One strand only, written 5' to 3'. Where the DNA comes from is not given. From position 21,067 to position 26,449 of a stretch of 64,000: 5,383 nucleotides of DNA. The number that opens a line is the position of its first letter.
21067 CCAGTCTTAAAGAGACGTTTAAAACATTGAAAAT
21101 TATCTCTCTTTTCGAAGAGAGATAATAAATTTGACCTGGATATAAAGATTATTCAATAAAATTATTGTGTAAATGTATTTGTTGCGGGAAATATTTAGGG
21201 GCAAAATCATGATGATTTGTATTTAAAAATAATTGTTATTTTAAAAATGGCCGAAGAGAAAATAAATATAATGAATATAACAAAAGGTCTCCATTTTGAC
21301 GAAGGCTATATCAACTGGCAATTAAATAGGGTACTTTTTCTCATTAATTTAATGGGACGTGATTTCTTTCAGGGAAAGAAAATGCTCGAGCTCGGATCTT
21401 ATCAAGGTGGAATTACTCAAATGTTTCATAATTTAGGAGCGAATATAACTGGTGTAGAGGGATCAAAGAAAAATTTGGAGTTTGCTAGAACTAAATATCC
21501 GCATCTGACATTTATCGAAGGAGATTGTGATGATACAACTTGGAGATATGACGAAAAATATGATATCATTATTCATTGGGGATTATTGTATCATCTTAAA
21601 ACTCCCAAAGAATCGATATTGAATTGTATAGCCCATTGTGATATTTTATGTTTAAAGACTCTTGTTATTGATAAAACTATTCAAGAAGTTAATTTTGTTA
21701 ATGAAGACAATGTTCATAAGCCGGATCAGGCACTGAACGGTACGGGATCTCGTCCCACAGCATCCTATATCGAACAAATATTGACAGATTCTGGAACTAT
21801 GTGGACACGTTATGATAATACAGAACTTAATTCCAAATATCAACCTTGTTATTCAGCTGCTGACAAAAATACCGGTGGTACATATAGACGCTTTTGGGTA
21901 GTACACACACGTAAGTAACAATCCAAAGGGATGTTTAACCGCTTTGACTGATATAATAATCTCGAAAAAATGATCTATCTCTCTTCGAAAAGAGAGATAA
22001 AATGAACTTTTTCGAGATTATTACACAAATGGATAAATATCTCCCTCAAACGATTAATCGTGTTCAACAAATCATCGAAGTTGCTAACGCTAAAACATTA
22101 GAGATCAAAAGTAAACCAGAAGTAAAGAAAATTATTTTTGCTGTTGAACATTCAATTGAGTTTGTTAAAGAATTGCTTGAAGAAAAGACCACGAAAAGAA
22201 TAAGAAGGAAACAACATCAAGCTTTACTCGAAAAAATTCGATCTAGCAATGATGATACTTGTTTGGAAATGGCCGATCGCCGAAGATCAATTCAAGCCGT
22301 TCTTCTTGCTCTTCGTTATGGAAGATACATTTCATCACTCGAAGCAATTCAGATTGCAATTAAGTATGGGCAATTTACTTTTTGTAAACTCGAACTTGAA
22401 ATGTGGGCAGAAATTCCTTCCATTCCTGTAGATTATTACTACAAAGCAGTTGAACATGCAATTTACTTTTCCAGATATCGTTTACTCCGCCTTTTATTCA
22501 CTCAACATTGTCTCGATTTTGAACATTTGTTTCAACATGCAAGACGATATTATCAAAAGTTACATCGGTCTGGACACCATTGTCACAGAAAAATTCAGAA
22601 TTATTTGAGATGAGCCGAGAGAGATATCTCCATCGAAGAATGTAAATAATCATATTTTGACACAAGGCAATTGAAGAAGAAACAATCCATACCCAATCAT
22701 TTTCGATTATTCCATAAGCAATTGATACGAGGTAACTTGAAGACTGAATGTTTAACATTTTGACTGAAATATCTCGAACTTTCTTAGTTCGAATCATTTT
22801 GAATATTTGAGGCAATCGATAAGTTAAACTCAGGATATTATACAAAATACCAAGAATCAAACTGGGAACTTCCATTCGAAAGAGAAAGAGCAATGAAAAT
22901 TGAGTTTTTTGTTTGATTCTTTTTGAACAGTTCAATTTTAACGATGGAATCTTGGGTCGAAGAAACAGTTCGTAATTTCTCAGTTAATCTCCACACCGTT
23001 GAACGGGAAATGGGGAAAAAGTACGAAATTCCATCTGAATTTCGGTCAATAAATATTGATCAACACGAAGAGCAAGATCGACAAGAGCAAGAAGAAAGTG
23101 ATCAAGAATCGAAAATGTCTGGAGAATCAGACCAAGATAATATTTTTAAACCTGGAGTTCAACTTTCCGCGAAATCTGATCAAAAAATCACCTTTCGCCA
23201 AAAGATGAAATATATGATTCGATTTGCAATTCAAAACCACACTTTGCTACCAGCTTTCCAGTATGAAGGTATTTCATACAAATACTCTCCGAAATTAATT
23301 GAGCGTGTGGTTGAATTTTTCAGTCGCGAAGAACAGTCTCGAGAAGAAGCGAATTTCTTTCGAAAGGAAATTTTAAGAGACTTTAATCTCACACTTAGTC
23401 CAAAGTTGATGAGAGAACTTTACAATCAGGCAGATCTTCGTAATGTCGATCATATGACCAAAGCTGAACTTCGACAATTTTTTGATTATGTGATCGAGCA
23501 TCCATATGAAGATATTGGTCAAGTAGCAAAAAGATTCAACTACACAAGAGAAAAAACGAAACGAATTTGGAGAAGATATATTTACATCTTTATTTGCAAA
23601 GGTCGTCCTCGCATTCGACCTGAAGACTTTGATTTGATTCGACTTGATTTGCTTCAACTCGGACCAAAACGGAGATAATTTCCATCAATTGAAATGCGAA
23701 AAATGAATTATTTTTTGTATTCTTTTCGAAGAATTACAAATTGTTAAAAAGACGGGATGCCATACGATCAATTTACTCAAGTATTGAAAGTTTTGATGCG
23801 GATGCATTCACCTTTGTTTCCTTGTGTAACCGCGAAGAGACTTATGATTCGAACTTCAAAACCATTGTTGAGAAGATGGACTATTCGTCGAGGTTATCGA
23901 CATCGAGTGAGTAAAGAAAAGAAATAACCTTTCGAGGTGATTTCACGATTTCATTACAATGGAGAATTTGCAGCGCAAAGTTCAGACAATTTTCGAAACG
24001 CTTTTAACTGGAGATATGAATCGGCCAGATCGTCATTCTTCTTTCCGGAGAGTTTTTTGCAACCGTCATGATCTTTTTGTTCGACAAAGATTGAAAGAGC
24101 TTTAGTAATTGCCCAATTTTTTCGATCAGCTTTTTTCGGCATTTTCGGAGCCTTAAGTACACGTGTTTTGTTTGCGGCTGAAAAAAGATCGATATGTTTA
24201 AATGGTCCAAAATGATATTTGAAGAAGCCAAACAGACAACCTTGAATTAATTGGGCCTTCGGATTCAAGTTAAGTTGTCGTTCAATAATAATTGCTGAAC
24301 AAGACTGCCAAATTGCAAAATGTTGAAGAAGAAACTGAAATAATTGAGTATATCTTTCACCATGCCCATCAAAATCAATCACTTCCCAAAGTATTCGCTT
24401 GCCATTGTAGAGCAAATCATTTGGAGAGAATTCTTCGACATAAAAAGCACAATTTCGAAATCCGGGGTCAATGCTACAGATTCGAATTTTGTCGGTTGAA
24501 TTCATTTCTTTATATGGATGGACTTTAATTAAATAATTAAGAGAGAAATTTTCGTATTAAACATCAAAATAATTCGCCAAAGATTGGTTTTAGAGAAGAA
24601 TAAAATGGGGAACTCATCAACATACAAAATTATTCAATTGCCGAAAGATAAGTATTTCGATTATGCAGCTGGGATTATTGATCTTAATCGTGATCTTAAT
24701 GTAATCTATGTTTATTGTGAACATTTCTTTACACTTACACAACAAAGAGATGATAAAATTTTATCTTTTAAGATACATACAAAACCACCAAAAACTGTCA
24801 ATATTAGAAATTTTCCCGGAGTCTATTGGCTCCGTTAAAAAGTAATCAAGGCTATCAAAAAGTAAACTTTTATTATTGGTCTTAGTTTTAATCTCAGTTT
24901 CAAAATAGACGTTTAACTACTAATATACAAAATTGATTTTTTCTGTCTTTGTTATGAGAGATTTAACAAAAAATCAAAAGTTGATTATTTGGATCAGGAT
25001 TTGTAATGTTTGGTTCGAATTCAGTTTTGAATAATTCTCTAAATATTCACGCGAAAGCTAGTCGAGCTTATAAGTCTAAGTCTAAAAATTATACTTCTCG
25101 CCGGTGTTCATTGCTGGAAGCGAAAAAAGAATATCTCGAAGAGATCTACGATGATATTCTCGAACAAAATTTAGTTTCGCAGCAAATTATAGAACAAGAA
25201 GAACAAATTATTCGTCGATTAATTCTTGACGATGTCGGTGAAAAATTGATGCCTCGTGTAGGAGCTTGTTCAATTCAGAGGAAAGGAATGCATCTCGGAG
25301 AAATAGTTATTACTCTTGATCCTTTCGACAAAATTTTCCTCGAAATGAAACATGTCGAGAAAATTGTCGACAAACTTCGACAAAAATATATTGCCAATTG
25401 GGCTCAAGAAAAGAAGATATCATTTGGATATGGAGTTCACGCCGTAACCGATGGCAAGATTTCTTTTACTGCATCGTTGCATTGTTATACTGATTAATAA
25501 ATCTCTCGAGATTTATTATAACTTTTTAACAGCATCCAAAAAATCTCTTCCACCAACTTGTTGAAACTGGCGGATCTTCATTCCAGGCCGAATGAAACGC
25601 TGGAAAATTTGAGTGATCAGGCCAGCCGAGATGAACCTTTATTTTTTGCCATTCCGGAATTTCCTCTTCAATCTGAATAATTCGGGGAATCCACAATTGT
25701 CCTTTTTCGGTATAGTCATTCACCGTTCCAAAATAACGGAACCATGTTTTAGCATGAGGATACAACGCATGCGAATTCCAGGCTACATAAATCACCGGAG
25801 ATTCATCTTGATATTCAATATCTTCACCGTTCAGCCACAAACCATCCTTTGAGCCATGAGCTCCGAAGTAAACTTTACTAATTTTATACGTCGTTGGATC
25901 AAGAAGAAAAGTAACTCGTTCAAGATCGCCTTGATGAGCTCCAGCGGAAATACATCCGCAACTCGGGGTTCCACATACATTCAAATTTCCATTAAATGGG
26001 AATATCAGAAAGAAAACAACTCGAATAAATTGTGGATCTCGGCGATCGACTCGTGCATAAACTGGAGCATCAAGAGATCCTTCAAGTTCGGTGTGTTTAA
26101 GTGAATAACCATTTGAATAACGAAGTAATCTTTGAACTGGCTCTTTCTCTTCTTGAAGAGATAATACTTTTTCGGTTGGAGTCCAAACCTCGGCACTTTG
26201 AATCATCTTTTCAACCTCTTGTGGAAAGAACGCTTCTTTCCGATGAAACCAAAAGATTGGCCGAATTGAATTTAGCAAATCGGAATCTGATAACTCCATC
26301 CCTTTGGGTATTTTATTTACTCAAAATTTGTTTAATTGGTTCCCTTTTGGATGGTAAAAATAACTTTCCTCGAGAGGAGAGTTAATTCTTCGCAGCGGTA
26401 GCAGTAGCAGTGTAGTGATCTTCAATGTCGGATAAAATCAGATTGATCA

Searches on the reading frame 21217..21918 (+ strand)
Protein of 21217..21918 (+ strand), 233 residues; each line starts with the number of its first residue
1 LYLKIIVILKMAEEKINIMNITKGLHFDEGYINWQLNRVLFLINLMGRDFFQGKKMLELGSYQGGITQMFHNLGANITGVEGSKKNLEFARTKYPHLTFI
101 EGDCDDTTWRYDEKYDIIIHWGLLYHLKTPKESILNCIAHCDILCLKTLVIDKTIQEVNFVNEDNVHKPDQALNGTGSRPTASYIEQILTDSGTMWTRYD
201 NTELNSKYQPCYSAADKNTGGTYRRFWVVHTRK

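Call 41: search_protein_families(library=pfam, proteins=[window:21217-21918:+], max_evalue=0.001)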
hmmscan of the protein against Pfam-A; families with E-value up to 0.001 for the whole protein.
window:21217-21918:+ (233 aa): 6 families
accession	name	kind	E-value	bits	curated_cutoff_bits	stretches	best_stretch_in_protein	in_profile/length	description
PF13649.12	Methyltransf_25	-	1.4e-08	35.7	27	1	57-138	2-89/97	Methyltransferase domain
PF08241.18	Methyltransf_11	-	9.5e-08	33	21.2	1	57-136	1-82/95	Methyltransferase domain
PF13489.12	Methyltransf_23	-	1.4e-06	28.6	27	1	43-141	13-108/164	Methyltransferase domain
PF08242.18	Methyltransf_12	-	1.7e-06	29.1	30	1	57-140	1-91/98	Methyltransferase domain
PF13847.12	Methyltransf_31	-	2.4e-05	24.5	27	1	52-134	3-94/145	Methyltransferase domain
PF05401.17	NodS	-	0.00083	19.7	24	0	40-130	32-122/201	Nodulation protein S (NodS)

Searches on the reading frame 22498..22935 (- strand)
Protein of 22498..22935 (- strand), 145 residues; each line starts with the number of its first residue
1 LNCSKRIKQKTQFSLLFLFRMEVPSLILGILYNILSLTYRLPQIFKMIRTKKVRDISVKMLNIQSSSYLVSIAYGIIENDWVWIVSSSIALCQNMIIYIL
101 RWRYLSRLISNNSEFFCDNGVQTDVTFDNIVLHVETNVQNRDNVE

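Call 58: search_protein_families(library=pfam, proteins=[window:22498-22935:-], max_evalue=0.01)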
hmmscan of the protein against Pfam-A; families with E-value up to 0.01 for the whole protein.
window:22498-22935:- (145 aa): 1 family
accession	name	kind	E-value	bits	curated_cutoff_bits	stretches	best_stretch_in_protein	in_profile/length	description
PF04193.19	PQ-loop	-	3e-08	33.7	22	1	25-82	2-59/61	PQ loop repeat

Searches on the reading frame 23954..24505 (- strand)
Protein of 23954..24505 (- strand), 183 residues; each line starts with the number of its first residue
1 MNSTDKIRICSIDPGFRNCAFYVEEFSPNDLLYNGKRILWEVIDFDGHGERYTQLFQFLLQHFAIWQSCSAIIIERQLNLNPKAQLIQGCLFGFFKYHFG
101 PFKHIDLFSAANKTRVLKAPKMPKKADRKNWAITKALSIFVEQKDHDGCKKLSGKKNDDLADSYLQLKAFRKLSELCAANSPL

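Call 58: search_protein_families(library=pfam, proteins=[window:23954-24505:-], max_evalue=0.01)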
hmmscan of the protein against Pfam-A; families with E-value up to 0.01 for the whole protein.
window:23954-24505:- (183 aa): 1 family
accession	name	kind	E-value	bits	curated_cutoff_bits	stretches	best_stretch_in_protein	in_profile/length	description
PF04848.19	Pox_A22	-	0.0093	16.6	22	0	9-164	3-133/143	Poxvirus A22 protein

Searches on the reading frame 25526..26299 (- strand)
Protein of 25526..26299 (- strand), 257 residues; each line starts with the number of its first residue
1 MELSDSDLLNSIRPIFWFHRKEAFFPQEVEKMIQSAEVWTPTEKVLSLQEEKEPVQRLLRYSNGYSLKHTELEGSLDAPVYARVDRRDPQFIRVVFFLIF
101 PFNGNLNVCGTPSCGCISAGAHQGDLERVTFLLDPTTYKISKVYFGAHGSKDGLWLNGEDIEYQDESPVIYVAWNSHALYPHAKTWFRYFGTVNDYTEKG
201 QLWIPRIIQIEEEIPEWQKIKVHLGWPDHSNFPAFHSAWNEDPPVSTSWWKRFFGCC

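Call 58: search_protein_families(library=pfam, proteins=[window:25526-26299:-], max_evalue=0.01)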
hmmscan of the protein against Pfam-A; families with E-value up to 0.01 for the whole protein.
window:25526-26299:- (257 aa): 1 family
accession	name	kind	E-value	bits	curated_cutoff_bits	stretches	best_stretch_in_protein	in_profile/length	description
PF06101.16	Vps62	-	1.3e-12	47.3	22.1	1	90-186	335-432/541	Vacuolar protein sorting-associated protein 62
